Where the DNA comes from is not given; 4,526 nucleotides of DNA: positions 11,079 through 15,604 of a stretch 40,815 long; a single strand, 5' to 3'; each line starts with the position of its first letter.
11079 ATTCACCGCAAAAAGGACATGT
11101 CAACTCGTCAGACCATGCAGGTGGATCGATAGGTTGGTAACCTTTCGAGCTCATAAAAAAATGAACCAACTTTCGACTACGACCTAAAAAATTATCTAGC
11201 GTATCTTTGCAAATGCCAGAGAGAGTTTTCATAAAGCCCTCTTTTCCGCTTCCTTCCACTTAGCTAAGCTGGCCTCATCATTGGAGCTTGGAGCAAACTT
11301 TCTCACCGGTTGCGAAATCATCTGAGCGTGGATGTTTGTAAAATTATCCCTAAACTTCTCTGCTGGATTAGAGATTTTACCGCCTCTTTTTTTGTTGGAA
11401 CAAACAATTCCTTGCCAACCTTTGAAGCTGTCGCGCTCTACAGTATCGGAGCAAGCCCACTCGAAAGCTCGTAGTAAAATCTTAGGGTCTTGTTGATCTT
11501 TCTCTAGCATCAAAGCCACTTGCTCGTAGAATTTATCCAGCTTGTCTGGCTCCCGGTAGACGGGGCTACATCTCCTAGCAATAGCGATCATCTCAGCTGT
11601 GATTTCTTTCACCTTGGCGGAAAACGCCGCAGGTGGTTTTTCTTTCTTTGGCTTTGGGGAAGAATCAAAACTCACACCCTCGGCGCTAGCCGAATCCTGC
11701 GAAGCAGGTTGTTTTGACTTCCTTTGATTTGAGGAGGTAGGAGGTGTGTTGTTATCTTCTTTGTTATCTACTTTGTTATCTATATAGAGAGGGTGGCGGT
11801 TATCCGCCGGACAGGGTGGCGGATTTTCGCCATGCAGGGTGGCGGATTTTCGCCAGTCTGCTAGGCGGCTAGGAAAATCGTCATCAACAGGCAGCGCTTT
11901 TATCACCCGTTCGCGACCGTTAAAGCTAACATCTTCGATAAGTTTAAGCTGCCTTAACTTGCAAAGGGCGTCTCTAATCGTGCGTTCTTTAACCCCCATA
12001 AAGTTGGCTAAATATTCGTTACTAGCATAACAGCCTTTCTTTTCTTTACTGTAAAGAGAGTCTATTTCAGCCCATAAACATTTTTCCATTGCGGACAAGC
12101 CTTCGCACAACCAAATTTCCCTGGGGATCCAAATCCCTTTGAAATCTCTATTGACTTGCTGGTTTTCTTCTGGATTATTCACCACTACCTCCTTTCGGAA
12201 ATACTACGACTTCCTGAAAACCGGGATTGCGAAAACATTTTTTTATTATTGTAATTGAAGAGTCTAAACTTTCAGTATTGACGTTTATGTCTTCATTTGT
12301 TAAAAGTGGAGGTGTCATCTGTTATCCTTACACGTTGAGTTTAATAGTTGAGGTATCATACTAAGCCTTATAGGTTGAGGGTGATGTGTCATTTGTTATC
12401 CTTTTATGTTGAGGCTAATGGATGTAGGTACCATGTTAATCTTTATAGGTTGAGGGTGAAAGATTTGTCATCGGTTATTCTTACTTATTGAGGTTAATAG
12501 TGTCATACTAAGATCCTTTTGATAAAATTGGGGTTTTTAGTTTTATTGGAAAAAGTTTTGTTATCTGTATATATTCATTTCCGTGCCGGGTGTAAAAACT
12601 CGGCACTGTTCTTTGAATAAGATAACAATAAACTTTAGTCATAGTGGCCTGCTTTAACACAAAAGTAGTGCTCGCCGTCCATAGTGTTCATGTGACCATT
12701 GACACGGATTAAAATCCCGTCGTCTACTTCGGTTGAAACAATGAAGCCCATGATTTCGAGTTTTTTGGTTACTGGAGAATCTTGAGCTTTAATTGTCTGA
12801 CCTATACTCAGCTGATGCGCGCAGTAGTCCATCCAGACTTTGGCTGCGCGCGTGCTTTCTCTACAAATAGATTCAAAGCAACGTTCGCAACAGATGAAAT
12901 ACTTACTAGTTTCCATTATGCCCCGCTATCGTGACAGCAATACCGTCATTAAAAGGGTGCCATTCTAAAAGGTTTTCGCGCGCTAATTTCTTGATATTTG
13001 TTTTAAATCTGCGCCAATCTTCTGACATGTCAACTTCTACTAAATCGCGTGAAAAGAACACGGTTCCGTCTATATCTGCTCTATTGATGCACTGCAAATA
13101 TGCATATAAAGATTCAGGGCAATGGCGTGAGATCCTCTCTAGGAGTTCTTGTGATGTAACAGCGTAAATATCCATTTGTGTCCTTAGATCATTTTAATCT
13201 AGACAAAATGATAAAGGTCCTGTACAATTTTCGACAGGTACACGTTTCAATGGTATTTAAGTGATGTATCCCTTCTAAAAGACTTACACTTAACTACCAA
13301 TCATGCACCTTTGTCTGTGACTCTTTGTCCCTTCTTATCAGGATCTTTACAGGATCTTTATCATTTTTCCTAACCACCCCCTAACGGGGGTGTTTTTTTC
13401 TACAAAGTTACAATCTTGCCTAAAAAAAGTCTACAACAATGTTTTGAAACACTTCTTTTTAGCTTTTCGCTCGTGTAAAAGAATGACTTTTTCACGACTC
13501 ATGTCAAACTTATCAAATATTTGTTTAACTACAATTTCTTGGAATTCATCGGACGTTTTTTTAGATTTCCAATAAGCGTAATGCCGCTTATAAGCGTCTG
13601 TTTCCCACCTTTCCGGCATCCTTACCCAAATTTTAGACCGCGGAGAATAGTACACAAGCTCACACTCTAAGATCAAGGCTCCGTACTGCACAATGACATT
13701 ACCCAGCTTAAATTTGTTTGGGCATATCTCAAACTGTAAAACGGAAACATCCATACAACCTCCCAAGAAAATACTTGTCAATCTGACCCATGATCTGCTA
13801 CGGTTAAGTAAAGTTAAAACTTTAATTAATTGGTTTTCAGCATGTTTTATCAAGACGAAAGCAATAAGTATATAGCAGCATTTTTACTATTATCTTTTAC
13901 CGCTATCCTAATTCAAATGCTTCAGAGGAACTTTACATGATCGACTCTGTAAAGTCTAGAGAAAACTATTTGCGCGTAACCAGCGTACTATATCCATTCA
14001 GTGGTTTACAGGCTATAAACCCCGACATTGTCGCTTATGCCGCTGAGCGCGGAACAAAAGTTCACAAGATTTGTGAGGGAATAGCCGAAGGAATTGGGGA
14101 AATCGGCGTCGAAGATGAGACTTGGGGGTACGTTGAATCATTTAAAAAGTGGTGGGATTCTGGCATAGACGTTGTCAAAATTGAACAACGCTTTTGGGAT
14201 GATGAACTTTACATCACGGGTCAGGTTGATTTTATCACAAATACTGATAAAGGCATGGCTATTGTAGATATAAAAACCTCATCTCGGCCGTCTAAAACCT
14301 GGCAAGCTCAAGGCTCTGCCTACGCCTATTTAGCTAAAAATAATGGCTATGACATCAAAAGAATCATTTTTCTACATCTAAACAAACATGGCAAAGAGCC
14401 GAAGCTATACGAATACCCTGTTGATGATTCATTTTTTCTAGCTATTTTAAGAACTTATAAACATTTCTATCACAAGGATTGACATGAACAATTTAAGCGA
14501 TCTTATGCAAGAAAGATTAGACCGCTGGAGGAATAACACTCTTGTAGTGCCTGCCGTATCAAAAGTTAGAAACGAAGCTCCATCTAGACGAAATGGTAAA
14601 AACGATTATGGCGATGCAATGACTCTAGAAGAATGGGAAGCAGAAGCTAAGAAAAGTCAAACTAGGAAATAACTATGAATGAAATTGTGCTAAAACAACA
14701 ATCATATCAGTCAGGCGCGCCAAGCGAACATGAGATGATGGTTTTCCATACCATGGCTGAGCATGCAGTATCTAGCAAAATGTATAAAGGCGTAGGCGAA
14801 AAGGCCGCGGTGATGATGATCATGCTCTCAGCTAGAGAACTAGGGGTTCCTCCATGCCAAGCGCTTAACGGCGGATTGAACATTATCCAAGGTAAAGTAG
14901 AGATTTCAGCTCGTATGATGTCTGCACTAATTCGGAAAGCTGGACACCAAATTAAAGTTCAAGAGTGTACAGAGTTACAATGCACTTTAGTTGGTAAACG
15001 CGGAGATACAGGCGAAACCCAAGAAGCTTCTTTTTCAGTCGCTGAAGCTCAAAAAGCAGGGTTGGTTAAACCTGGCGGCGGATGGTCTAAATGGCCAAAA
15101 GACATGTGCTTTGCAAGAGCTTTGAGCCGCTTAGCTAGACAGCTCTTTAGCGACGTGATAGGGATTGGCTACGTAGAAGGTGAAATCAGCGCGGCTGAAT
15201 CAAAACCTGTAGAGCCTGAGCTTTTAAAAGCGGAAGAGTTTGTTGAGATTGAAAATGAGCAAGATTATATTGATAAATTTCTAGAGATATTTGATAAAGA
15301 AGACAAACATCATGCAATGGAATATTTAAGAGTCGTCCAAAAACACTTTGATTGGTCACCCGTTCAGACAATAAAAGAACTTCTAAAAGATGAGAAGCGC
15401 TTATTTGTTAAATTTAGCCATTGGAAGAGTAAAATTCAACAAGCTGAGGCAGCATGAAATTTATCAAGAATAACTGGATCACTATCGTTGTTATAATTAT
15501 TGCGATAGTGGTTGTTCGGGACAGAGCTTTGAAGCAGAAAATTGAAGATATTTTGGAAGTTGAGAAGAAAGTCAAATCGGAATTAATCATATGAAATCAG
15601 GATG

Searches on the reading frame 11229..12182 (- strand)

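Call 10: search_protein_families(library=phrogs, proteins=[window:11229-12182:-], max_evalue=0.001)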
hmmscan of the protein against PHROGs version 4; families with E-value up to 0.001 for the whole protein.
window:11229-12182:- (317 aa): 9 families
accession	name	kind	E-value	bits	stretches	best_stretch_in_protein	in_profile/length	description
phrog_2880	-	DNA, RNA and nucleotide metabolism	5.1e-15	56.4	1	9-178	7-142/459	replication initiation protein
phrog_270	-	DNA, RNA and nucleotide metabolism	1.6e-12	48.5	1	12-162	28-157/383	replication initiation protein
phrog_678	-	DNA, RNA and nucleotide metabolism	8.6e-10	39.7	1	38-190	80-213/346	replication initiation O-like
phrog_186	-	DNA, RNA and nucleotide metabolism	1.5e-08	35.7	1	9-153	15-164/308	DnaD-like helicase loader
phrog_391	-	DNA, RNA and nucleotide metabolism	3.3e-07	31.3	1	44-247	29-244/298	replication initiation O-like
phrog_19658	-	DNA, RNA and nucleotide metabolism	9.4e-07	29.6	1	27-82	15-69/283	replication initiation protein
phrog_428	-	DNA, RNA and nucleotide metabolism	1.2e-06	29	1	17-160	91-234/455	replication initiation protein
phrog_277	-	DNA, RNA and nucleotide metabolism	0.0001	22.7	0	138-248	162-266/318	replication initiation O-like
phrog_345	-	DNA, RNA and nucleotide metabolism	0.00018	22.3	1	42-182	57-186/297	replication initiation O-like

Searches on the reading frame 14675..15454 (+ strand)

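Call 10: search_protein_families(library=phrogs, proteins=[window:14675-15454:+], max_evalue=0.001)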
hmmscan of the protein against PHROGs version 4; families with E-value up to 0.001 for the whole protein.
window:14675-15454:+ (260 aa): 2 families
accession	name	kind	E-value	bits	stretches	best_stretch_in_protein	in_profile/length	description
phrog_4171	-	DNA, RNA and nucleotide metabolism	1.3e-15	59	1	35-175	58-213/392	RecT-like ssDNA annealing protein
phrog_561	-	DNA, RNA and nucleotide metabolism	5.1e-10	40.3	1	41-166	324-463/633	RecT-like ssDNA annealing protein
